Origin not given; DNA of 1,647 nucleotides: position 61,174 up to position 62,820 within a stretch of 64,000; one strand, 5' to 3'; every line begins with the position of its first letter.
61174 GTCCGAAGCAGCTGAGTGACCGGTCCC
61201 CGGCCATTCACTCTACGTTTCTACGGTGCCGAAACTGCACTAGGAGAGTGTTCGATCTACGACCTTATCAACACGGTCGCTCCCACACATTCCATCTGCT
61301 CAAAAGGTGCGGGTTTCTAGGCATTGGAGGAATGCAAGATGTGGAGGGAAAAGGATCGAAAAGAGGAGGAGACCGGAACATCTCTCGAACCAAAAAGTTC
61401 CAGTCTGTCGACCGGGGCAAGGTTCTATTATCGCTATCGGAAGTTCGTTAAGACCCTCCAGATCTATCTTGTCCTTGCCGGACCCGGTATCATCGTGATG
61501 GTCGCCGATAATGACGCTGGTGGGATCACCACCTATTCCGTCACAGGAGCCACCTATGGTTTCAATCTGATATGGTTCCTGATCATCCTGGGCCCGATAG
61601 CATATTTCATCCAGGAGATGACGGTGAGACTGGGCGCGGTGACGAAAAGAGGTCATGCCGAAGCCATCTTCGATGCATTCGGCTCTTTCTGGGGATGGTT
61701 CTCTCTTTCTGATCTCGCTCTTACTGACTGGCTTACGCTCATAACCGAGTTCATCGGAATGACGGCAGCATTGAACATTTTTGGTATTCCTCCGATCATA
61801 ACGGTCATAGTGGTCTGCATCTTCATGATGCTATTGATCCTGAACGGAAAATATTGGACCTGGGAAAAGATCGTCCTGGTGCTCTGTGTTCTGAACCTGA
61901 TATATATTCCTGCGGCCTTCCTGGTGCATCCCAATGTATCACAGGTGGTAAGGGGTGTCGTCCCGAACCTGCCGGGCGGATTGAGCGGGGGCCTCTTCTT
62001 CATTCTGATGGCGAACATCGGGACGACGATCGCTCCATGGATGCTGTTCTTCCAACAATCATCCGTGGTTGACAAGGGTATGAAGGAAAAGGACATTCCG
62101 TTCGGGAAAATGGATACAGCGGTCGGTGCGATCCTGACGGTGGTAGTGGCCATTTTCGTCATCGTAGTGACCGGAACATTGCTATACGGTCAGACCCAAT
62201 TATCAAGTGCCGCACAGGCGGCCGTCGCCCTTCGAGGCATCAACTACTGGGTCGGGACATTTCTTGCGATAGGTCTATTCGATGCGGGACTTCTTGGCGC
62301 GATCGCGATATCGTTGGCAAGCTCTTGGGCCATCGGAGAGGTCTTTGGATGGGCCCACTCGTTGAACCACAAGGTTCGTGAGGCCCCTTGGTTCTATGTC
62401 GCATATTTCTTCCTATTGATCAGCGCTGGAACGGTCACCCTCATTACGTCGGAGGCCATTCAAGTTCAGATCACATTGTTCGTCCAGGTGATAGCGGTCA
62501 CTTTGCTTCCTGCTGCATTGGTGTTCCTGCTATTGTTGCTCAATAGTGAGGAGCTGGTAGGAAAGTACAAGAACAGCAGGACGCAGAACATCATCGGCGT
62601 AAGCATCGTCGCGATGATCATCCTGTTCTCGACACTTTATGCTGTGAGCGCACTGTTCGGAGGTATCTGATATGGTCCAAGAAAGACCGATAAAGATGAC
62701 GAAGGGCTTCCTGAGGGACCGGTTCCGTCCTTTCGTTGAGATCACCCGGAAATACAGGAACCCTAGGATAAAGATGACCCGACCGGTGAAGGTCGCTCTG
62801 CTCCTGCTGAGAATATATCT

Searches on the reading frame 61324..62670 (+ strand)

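Call 40: search_protein_families(library=pfam, max_evalue=0.0001, proteins=[window:61324-62670:+])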
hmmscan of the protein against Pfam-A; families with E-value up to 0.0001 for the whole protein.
window:61324-62670:+ (448 aa): 1 family
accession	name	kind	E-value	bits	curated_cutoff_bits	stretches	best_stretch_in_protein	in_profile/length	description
PF01566.24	Nramp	-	1.5e-77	261.5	29.8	1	68-419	1-357/357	Natural resistance-associated macrophage protein-like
